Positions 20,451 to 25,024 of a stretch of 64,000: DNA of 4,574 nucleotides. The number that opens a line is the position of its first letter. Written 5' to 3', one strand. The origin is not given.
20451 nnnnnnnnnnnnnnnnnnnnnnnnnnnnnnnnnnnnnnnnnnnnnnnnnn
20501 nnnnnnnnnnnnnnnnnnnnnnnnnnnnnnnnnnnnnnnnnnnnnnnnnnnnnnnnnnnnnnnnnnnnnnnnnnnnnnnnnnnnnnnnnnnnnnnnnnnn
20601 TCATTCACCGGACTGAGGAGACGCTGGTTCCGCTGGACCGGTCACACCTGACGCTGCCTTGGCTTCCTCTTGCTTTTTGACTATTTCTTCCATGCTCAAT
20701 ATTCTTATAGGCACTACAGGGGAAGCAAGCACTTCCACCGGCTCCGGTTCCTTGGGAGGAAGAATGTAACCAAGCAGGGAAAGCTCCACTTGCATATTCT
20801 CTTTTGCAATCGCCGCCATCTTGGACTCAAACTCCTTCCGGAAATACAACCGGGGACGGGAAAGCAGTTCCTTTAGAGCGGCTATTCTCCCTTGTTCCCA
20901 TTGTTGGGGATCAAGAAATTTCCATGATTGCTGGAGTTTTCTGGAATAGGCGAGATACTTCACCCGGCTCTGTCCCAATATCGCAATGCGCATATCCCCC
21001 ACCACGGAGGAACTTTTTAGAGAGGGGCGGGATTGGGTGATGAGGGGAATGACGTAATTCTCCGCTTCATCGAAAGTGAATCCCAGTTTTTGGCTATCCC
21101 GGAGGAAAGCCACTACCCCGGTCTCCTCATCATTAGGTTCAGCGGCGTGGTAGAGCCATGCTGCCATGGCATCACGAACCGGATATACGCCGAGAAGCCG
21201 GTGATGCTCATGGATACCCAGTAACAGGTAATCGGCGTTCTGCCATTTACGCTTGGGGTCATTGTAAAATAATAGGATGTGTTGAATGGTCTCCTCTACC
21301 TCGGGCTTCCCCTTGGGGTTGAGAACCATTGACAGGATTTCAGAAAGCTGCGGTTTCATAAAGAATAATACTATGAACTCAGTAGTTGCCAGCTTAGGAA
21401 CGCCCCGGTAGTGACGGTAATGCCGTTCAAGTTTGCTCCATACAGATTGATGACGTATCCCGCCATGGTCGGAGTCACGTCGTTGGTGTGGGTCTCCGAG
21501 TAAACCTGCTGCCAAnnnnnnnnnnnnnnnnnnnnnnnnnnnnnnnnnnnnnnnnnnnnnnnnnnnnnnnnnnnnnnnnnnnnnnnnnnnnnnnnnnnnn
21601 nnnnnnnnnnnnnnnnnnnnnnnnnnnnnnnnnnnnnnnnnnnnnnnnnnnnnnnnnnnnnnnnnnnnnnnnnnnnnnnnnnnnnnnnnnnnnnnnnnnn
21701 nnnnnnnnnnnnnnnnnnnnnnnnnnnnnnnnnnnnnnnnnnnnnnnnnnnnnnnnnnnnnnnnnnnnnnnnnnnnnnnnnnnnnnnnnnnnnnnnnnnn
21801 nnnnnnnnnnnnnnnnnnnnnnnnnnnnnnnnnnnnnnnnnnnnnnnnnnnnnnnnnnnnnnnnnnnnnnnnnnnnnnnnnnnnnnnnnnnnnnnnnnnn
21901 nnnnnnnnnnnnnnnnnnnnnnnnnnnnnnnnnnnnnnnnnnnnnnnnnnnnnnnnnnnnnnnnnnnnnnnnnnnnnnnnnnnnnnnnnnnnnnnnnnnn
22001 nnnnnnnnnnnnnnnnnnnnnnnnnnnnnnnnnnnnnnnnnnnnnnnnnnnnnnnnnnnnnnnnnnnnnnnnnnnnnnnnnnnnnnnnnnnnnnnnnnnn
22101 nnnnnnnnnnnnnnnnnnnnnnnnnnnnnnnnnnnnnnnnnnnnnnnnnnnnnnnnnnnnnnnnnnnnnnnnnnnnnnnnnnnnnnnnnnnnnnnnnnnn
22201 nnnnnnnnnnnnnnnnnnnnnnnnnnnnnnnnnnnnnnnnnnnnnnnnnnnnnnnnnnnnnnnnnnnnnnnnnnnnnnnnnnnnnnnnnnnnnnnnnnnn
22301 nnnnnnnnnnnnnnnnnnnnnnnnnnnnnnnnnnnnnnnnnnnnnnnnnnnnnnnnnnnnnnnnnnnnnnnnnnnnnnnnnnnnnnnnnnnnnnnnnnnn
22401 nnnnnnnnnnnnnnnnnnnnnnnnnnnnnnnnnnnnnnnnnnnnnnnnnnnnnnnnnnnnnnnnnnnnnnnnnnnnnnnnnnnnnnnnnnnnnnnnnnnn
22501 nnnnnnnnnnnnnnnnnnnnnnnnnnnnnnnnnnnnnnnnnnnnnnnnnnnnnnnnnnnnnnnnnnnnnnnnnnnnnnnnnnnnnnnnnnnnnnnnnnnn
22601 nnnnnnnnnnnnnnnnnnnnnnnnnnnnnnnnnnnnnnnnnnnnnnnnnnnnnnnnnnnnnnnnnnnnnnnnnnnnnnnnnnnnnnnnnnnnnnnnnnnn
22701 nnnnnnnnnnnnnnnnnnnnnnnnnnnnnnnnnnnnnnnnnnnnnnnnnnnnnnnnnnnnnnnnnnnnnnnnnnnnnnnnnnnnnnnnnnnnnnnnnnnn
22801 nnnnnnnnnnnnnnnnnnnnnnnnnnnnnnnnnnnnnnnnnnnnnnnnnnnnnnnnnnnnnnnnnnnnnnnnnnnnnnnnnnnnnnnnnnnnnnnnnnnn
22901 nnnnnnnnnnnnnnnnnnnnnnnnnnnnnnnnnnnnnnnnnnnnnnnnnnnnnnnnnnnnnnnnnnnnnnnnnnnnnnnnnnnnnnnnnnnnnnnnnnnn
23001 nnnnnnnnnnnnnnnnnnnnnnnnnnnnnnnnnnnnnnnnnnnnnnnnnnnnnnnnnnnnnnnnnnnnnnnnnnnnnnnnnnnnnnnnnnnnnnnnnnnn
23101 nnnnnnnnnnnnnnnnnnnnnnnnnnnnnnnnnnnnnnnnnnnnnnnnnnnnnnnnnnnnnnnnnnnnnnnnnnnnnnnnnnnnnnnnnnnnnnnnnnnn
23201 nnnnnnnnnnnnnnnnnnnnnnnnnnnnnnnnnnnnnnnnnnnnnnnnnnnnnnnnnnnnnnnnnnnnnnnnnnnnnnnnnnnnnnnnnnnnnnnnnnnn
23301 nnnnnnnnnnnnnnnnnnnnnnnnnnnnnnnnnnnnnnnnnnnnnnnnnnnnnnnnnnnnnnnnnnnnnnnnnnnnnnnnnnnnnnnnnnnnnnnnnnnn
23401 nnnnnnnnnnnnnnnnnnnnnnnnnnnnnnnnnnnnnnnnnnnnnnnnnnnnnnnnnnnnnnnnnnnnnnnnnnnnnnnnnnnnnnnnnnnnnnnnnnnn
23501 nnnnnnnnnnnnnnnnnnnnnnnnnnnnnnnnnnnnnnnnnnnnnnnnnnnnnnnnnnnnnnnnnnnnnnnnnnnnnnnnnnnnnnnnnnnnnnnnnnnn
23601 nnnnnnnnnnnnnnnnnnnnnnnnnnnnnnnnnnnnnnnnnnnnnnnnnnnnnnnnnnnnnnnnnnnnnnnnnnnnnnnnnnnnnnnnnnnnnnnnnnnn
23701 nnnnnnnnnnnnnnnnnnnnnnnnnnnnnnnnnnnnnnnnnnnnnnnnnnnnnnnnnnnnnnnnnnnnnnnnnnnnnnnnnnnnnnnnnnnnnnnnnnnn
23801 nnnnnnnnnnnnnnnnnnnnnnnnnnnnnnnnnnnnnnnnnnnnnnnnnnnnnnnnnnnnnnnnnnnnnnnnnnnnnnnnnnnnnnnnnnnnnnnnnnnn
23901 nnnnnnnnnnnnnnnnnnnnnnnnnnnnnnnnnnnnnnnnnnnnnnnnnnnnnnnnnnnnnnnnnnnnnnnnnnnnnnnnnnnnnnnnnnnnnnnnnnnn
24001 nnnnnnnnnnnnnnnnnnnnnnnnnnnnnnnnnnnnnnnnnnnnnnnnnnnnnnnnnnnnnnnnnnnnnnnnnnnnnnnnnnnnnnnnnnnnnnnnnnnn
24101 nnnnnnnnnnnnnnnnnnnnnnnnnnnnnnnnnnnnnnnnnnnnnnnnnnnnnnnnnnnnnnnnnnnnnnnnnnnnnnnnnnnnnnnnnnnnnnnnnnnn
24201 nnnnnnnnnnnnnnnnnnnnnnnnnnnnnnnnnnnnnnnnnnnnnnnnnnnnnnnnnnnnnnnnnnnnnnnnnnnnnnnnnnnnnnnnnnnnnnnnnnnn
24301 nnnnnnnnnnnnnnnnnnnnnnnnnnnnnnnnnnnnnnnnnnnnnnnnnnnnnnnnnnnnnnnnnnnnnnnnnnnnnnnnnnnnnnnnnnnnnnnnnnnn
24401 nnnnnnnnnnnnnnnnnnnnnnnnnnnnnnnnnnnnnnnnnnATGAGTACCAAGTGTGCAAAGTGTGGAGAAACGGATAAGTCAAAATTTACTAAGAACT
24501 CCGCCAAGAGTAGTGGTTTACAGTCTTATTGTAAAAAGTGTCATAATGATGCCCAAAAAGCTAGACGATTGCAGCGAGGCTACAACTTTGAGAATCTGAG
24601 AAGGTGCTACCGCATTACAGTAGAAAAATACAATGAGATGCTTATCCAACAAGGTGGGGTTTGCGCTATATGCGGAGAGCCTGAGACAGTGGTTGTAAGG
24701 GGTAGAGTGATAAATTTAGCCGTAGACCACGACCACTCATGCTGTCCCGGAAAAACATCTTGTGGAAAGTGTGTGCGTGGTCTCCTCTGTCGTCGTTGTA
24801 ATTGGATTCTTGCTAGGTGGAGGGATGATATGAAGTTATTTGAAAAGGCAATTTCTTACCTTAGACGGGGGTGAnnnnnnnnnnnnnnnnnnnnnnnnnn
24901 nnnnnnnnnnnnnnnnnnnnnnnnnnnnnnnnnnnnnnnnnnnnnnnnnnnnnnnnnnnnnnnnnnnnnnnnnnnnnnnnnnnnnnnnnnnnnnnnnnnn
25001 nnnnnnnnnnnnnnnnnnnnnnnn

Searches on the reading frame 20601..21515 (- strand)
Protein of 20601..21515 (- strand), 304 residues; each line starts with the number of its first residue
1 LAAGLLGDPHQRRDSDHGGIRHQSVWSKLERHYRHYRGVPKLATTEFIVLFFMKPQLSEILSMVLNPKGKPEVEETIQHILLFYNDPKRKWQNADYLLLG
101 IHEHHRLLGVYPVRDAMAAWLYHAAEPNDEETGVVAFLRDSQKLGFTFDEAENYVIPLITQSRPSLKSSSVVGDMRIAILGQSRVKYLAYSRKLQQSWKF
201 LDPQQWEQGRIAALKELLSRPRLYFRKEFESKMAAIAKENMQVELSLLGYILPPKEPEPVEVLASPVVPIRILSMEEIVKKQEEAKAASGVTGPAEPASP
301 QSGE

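Call 4: search_protein_families(library=pfam, proteins=[window:20601-21515:-], max_evalue=0.1)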
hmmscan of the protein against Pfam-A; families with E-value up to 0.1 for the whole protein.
window:20601-21515:- (304 aa): 0 families

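Call 5: search_protein_families(library=phrogs, proteins=[window:20601-21515:-], max_evalue=0.1)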
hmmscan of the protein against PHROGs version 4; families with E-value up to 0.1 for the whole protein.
window:20601-21515:- (304 aa): 1 family
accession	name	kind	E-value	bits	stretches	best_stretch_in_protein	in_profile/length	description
phrog_19425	-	other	2.9e-06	28.1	1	167-245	121-200/207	phosphohydrolase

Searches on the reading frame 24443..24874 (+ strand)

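Call 34: search_protein_families(library=phrogs, proteins=[window:24443-24874:+], max_evalue=0.001)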
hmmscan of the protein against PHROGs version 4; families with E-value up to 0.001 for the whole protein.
window:24443-24874:+ (143 aa): 10 families
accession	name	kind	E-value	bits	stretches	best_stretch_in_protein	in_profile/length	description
phrog_2633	-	DNA, RNA and nucleotide metabolism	2.6e-31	109.7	1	3-142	14-138/142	endonuclease VII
phrog_2914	-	DNA, RNA and nucleotide metabolism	4.8e-28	99.2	1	3-142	18-154/190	endonuclease VII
phrog_307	-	DNA, RNA and nucleotide metabolism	4.1e-24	87.2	1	3-141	58-177/334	endonuclease VII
phrog_1035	-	DNA, RNA and nucleotide metabolism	9.7e-18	66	1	3-122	63-209/271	endonuclease VII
phrog_423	-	DNA, RNA and nucleotide metabolism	1.2e-09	39.3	1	64-122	16-63/159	endonuclease VII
phrog_2255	-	DNA, RNA and nucleotide metabolism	5.7e-09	36.7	1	3-85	54-124/211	HNH endonuclease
phrog_17507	-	DNA, RNA and nucleotide metabolism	3.3e-05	24.7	1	109-141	8-41/65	endonuclease VII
phrog_2340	-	DNA, RNA and nucleotide metabolism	8.1e-05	23.8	1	3-65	9-75/171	endonuclease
phrog_30859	-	unknown function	0.00038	22.2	1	1-45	1-46/117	-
phrog_5558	-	moron, auxiliary metabolic gene and host takeover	0.00088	20.5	1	4-46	67-110/130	Lar-like restriction alleviation protein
